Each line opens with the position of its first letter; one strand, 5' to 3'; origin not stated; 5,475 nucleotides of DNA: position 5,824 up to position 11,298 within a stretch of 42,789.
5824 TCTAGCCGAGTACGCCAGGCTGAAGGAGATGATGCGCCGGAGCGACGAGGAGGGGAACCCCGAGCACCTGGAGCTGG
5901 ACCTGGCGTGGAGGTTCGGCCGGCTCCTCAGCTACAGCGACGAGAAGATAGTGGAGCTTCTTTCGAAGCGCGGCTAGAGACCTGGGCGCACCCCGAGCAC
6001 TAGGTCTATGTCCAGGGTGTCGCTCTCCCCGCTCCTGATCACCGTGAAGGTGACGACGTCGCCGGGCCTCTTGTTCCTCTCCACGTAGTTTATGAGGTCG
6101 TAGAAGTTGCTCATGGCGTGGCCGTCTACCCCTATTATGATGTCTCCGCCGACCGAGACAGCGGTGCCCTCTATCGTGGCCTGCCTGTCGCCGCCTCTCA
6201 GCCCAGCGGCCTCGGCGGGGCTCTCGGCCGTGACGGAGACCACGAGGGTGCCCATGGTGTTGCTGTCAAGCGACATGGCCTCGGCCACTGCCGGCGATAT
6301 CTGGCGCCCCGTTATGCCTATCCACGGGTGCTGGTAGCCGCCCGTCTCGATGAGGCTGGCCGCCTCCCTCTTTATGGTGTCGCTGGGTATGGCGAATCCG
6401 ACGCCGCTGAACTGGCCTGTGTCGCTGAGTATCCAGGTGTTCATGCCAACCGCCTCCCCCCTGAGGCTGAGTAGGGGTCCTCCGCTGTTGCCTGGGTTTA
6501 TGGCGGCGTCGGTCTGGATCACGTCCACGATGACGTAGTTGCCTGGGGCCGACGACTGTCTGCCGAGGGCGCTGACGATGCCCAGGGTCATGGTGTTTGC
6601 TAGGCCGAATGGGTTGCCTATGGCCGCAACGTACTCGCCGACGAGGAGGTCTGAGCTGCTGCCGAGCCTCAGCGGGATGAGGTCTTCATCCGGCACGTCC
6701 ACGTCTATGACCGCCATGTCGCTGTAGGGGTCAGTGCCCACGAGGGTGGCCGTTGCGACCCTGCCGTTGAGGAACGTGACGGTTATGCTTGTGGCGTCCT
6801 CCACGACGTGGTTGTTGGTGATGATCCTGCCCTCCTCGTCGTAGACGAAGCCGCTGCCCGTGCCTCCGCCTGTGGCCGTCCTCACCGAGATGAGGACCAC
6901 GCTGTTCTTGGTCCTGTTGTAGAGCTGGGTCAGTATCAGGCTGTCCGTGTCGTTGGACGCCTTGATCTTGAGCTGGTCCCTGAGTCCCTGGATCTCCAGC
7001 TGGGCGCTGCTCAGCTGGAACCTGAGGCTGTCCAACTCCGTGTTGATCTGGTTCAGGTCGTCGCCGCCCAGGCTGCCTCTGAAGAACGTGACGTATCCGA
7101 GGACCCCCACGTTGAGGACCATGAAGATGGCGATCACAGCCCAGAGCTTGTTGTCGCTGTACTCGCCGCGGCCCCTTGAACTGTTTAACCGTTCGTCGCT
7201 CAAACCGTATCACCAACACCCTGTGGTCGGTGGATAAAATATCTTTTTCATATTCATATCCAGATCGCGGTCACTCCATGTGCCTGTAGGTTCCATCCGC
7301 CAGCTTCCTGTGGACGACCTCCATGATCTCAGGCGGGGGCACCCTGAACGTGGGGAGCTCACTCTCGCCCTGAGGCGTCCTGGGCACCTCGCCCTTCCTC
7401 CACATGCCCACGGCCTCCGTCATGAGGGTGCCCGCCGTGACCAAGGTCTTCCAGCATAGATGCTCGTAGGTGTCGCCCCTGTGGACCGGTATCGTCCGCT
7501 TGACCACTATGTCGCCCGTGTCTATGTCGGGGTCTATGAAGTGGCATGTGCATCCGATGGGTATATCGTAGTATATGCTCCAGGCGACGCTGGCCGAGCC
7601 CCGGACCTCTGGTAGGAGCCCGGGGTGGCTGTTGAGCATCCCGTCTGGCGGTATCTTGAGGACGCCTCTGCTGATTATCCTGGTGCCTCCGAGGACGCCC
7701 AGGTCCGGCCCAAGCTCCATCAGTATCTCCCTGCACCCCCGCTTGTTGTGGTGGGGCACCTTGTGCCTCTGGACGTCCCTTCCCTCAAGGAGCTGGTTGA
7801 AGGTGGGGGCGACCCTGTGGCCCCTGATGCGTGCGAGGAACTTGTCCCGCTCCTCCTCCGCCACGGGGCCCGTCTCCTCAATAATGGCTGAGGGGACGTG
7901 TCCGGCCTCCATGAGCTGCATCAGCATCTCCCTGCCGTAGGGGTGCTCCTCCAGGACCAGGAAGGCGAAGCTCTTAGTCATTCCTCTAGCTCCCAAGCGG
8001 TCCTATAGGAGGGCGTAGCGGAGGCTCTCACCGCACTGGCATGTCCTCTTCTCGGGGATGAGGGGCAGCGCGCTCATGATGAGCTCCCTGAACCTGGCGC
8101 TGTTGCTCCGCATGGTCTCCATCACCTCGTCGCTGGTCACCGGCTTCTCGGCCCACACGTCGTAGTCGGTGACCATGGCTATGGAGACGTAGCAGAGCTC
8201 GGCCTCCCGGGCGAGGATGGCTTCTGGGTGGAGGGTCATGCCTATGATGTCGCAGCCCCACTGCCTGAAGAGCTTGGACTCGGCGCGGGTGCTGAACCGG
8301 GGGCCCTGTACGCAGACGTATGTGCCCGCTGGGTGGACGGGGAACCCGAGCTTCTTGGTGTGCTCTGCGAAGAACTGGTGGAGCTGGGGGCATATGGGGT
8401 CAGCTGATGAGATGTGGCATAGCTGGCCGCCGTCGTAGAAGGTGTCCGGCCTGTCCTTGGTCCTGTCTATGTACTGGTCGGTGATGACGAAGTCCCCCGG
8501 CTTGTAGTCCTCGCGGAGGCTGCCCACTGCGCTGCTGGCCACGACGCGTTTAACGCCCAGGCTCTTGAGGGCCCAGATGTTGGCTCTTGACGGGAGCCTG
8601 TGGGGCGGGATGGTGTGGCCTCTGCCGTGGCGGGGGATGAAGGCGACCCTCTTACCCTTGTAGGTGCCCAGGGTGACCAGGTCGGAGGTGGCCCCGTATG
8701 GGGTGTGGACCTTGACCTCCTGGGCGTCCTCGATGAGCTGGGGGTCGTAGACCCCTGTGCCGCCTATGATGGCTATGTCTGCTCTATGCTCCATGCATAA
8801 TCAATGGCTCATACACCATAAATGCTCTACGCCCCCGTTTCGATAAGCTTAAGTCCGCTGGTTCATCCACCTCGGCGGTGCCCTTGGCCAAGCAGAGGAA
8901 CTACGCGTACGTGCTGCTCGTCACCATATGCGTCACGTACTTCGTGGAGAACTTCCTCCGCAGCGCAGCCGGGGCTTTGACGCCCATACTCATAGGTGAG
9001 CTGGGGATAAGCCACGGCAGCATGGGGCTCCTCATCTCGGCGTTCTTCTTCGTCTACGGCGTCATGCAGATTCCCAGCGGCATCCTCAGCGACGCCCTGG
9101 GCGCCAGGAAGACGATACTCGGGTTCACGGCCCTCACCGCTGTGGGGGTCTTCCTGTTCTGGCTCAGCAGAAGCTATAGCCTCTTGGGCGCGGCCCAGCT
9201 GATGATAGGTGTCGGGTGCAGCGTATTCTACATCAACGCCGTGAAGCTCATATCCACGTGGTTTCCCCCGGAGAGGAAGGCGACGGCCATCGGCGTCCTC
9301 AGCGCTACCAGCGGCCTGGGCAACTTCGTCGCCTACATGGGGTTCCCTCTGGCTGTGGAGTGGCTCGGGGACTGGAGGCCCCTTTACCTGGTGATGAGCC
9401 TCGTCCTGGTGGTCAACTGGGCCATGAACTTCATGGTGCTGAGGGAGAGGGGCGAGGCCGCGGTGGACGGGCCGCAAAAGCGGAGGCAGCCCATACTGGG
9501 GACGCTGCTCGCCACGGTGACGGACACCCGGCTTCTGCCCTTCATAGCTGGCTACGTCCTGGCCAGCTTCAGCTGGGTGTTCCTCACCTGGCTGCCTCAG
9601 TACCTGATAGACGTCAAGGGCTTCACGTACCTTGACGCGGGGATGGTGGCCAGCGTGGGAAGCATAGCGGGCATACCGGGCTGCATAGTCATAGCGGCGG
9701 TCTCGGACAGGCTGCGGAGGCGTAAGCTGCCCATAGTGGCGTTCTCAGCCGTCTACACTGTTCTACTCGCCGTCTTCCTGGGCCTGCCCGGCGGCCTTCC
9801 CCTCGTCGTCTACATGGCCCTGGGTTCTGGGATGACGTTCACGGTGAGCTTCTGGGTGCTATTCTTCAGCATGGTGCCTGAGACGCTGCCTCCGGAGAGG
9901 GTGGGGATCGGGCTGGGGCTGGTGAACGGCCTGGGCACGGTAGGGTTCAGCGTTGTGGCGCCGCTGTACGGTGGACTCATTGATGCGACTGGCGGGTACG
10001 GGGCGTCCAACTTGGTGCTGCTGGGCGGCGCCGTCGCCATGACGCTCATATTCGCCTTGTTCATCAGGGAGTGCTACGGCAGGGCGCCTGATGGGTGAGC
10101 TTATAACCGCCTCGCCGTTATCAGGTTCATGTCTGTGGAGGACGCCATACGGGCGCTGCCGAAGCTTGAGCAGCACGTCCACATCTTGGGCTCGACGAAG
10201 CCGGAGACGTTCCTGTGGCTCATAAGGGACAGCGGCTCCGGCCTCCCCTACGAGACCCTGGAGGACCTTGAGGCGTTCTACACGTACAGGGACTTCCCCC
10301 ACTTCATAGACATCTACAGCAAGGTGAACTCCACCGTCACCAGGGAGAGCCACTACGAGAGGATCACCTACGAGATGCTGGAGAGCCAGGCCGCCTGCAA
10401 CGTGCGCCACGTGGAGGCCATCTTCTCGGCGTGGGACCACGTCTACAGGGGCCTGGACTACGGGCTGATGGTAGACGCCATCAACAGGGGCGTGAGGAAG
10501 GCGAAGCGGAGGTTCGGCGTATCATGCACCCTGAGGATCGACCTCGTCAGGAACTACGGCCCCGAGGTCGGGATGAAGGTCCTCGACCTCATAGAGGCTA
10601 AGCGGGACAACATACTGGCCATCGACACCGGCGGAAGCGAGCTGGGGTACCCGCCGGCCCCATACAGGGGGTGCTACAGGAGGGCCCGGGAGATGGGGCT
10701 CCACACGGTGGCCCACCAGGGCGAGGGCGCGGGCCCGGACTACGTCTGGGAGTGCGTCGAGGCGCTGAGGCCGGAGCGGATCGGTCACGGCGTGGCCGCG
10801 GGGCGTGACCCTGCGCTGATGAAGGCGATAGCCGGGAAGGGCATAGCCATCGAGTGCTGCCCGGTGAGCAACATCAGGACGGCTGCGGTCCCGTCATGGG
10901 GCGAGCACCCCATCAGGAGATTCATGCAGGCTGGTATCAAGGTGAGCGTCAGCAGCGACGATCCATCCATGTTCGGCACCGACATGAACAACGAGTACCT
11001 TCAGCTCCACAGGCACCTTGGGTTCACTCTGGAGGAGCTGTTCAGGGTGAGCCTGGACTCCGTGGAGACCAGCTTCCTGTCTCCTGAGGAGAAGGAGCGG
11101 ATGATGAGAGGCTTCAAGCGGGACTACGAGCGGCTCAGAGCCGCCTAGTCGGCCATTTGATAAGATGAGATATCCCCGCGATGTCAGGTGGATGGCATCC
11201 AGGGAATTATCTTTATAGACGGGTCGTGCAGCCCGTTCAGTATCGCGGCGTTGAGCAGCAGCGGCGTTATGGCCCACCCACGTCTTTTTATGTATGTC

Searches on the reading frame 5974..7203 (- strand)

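Call 27: search_protein_families(library=pfam, proteins=[window:5974-7203:-], max_evalue=0.001)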
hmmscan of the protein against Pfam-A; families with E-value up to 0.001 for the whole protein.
window:5974-7203:- (409 aa): 5 families
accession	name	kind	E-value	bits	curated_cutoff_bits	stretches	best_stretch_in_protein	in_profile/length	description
PF13365.12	Trypsin_2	-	2e-31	110.1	27.6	1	116-254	1-144/144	Trypsin-like peptidase domain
PF00089.32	Trypsin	-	7.1e-17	62.4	20.6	1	110-277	21-216/220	Trypsin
PF13180.12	PDZ_2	-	1.1e-12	48.4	27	1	310-401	12-80/80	PDZ domain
PF17820.7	PDZ_6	-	3.2e-05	24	27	0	321-340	2-21/54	PDZ domain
PF00595.29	PDZ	-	5e-05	24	23.2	0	353-388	46-80/81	PDZ domain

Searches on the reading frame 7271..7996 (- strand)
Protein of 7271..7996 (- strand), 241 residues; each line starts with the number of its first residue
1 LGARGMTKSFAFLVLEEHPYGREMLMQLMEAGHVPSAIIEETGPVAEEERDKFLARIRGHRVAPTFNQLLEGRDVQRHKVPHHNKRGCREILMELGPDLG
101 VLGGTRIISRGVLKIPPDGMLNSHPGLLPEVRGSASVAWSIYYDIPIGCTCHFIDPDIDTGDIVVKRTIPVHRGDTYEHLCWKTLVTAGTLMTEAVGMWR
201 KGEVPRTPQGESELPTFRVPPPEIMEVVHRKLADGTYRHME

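Call 27: search_protein_families(library=pfam, proteins=[window:7271-7996:-], max_evalue=0.001)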
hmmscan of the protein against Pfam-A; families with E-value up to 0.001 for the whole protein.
window:7271-7996:- (241 aa): 1 family
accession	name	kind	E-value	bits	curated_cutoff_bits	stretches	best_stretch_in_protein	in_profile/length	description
PF00551.24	Formyl_trans_N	-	2e-16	60.7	26.1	1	88-195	71-180/181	Formyl transferase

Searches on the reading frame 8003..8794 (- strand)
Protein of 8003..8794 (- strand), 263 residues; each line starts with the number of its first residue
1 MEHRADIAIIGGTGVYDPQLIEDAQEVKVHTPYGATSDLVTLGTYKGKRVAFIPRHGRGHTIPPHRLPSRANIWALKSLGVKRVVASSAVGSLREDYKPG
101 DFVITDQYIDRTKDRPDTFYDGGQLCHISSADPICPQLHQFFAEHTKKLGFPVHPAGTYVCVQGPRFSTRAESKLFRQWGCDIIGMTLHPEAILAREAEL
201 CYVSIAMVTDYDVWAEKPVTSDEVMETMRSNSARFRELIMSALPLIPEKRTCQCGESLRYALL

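Call 27: search_protein_families(library=pfam, proteins=[window:8003-8794:-], max_evalue=0.001)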
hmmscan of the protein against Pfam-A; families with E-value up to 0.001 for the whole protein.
window:8003-8794:- (263 aa): 1 family
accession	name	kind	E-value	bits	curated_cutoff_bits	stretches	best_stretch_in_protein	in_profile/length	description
PF01048.26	PNP_UDP_1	-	3.3e-53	180.9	25.1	1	6-243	1-232/233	Phosphorylase superfamily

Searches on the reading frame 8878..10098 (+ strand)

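Call 27: search_protein_families(library=pfam, proteins=[window:8878-10098:+], max_evalue=0.001)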
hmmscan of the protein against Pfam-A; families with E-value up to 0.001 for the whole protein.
window:8878-10098:+ (406 aa): 2 families
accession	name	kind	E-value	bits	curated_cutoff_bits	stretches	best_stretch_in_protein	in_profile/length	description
PF07690.21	MFS_1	-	1.9e-49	168.9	33.4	1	18-359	2-345/347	Major Facilitator Superfamily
PF12832.13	MFS_1_like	-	5.9e-07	29.3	25.2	1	241-393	24-176/373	MFS_1 like family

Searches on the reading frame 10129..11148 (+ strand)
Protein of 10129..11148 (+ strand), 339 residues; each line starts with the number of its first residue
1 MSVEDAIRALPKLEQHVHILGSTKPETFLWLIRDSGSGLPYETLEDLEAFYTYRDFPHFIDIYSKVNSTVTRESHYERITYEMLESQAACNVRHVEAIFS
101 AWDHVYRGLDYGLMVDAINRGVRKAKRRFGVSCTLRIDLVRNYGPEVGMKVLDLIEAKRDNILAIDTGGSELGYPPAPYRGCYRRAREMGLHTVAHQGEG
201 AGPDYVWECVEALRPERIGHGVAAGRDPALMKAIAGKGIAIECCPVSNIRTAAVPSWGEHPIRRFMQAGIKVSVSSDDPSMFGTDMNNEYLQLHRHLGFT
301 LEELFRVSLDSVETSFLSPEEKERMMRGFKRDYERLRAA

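Call 27: search_protein_families(library=pfam, proteins=[window:10129-11148:+], max_evalue=0.001)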
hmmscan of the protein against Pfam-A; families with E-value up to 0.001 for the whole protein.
window:10129-11148:+ (339 aa): 2 families
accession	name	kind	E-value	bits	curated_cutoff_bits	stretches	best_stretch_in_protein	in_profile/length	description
PF00962.28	A_deaminase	-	1.2e-77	261.7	27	1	11-326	1-324/330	Adenosine deaminase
PF19326.5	AMP_deaminase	-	0.00042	19.3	27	1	189-282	447-539/630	AMP deaminase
